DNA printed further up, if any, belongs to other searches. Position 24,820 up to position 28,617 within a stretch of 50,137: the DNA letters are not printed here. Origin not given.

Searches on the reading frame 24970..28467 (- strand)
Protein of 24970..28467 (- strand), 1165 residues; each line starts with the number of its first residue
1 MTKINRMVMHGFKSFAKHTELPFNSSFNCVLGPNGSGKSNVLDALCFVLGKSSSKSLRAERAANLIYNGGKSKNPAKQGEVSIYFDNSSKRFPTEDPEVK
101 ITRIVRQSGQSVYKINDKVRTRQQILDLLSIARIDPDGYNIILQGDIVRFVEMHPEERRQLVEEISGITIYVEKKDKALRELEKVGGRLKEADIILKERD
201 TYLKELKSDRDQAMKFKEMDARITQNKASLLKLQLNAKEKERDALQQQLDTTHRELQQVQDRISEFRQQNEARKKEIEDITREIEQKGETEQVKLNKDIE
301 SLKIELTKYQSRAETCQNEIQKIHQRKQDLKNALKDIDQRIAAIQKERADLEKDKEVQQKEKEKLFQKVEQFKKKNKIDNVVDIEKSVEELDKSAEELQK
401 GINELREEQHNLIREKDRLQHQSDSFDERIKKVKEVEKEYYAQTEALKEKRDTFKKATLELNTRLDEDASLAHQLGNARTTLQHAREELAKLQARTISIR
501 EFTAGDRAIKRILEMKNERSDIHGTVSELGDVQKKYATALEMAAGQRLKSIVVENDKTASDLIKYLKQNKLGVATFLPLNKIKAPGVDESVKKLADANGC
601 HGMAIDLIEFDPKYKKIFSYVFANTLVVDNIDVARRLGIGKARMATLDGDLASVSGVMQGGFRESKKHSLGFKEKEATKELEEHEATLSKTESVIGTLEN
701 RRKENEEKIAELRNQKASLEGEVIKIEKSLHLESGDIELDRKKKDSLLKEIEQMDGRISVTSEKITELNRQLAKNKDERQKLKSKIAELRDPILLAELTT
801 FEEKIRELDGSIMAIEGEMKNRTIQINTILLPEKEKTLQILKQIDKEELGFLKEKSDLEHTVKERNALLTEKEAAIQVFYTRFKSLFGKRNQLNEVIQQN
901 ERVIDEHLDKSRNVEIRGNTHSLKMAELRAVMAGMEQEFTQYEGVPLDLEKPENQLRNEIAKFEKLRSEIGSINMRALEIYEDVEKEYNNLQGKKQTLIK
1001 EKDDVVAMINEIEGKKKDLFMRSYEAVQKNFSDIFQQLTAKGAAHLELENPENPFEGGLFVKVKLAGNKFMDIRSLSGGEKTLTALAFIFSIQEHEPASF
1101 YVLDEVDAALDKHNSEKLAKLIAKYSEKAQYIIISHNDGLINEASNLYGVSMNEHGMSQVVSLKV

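Call 44: search_protein_families(library=pfam, proteins=[window:24970-28467:-], max_evalue=0.00001)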
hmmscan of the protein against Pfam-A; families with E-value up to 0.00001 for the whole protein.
window:24970-28467:- (1165 aa): 5 families
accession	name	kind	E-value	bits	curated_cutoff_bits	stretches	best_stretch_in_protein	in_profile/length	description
PF02463.25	SMC_N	-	2.1e-56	191.2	40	1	4-1158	2-219/220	RecF/RecN/SMC N terminal domain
PF06470.18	SMC_hinge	-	1.6e-32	112.8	22.5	1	520-637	2-115/116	SMC proteins Flexible Hinge Domain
PF13175.12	AAA_15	-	2.1e-13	51.1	32.1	1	3-385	2-291/374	AAA ATPase domain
PF13304.12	AAA_21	-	1e-12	49.2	27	1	1017-1142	148-304/304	AAA domain, putative AbiEii toxin, Type IV TA system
PF13476.12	AAA_23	-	1.4e-11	45.9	27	1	7-285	2-194/201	AAA domain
